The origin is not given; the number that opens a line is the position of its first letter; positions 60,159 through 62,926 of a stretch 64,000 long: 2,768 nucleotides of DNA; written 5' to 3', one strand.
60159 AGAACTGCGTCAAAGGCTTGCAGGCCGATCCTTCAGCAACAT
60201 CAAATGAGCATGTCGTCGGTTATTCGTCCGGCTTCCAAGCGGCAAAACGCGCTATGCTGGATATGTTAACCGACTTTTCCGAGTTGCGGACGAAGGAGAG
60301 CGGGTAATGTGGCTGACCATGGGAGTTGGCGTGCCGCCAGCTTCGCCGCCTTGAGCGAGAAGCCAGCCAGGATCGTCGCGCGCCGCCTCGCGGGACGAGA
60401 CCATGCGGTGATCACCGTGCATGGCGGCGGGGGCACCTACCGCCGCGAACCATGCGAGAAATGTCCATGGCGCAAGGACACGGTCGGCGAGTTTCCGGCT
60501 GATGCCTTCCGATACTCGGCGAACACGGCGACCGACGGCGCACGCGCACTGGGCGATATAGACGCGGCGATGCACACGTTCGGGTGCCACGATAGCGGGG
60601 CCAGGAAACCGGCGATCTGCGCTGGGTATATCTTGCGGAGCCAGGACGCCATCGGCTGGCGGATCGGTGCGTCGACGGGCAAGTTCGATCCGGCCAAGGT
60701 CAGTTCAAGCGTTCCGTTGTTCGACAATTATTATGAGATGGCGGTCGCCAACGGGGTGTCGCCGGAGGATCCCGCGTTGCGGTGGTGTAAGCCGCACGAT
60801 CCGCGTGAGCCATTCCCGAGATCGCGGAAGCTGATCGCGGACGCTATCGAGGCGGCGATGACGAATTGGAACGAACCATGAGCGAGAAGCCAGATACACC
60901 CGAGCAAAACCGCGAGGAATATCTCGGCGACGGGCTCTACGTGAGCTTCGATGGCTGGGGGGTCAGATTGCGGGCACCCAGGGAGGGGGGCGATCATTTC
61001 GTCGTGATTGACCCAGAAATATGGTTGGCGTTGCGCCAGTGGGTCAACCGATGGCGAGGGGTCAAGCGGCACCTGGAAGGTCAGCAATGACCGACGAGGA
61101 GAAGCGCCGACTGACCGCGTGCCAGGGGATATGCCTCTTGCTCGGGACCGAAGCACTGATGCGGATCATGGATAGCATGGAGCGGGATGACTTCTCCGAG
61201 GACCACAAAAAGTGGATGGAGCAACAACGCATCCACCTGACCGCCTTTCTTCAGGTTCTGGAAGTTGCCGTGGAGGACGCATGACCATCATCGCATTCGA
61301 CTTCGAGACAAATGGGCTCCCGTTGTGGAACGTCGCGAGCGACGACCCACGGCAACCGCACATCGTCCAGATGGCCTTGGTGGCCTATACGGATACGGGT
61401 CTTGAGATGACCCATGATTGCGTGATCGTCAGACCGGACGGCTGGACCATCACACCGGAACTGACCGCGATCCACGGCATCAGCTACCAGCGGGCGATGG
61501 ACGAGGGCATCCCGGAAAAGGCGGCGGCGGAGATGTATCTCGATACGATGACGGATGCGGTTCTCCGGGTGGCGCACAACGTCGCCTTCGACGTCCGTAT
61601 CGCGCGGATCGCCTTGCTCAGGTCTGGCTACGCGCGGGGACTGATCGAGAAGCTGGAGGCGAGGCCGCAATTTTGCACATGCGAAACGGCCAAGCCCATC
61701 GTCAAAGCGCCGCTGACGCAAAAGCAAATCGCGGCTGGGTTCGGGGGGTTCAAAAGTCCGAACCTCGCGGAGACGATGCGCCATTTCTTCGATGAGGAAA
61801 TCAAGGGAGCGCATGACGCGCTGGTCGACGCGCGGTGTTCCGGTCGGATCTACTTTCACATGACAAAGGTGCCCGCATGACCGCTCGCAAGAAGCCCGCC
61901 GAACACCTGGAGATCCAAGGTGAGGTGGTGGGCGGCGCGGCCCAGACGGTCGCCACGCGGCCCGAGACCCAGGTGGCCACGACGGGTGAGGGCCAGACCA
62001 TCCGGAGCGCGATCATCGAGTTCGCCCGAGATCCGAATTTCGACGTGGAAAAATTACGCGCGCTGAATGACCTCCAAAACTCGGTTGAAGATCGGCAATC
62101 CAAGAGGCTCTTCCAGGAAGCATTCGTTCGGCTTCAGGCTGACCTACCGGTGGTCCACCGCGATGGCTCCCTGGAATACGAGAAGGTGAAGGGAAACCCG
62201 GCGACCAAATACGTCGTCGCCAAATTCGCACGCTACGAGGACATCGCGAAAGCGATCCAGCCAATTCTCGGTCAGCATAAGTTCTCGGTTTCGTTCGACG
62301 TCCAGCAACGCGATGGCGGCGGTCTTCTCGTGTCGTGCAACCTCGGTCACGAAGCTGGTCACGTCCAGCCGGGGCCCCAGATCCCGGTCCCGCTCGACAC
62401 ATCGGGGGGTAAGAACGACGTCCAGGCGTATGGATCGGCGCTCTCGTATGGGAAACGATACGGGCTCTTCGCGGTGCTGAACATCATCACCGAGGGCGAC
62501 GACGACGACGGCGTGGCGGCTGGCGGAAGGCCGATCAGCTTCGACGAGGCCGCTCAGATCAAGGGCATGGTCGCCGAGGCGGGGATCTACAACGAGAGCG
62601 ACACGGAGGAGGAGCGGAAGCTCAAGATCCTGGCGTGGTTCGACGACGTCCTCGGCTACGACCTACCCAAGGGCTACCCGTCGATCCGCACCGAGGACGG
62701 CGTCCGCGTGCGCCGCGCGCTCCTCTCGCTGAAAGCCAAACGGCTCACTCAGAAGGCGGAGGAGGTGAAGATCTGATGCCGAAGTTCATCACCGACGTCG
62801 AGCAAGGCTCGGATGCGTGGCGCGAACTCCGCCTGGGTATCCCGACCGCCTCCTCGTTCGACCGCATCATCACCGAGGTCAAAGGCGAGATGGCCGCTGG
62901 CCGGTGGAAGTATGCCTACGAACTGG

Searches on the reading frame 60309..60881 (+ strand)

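Call 17: search_protein_families(library=phrogs, proteins=[window:60309-60881:+], max_evalue=0.001)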
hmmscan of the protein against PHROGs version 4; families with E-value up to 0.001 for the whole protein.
window:60309-60881:+ (190 aa): 2 families
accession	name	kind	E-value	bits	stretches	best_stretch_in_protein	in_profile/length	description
phrog_18928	-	unknown function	1.6e-07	32.4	1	47-132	7-92/121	-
phrog_18249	-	unknown function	0.00022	22.4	1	47-145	10-113/144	-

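Call 18: search_protein_families(library=pfam, proteins=[window:60309-60881:+], max_evalue=0.001)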
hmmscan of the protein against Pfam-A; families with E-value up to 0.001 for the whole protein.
window:60309-60881:+ (190 aa): 1 family
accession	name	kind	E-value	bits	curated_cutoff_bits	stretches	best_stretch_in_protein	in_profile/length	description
PF19800.4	DUF6283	-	3.8e-29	101.6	27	1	44-160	2-114/115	Family of unknown function (DUF6283)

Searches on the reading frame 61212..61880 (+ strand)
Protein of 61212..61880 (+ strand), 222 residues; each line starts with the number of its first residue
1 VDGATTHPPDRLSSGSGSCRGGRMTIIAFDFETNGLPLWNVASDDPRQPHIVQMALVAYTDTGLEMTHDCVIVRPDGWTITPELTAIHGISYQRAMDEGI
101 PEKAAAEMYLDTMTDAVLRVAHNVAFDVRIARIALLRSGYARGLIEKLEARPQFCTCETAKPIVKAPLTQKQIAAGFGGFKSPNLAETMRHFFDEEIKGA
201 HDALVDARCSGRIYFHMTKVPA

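Call 17: search_protein_families(library=phrogs, proteins=[window:61212-61880:+], max_evalue=0.001)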
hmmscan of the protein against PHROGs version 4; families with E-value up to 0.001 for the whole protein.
window:61212-61880:+ (222 aa): 2 families
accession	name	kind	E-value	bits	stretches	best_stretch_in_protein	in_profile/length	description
phrog_192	-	DNA, RNA and nucleotide metabolism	4.2e-31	109.6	1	24-219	106-272/397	DNA polymerase exonuclease subunit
phrog_17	-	DNA, RNA and nucleotide metabolism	0.00026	20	1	23-131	669-745/1445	DNA polymerase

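Call 18: search_protein_families(library=pfam, proteins=[window:61212-61880:+], max_evalue=0.001)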
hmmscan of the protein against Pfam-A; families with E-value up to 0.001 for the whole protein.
window:61212-61880:+ (222 aa): 1 family
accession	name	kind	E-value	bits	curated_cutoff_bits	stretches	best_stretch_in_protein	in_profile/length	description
PF00929.31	RNase_T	-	7e-09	36.9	24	1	27-214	1-164/164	Exonuclease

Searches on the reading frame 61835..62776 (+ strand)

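Call 17: search_protein_families(library=phrogs, proteins=[window:61835-62776:+], max_evalue=0.001)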
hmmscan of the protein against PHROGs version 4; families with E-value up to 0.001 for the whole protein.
window:61835-62776:+ (313 aa): 4 families
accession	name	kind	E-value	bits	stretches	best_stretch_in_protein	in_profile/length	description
phrog_155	-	DNA, RNA and nucleotide metabolism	6.7e-31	109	1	39-239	14-205/308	Erf-like ssDNA annealing protein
phrog_2324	-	DNA, RNA and nucleotide metabolism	1.5e-17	64.8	1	93-232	11-135/193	Erf-like ssDNA annealing protein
phrog_10003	-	other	3.7e-06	27.6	1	86-224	27-167/297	recombinase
phrog_34817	-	unknown function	0.00011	22.6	1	102-225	21-134/291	-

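Call 18: search_protein_families(library=pfam, proteins=[window:61835-62776:+], max_evalue=0.001)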
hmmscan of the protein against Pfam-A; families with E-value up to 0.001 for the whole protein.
window:61835-62776:+ (313 aa): 1 family
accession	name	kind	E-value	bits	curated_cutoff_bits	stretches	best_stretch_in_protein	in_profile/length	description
PF04404.17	ERF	-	1.6e-16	61.1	25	1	94-231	2-131/153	ERF superfamily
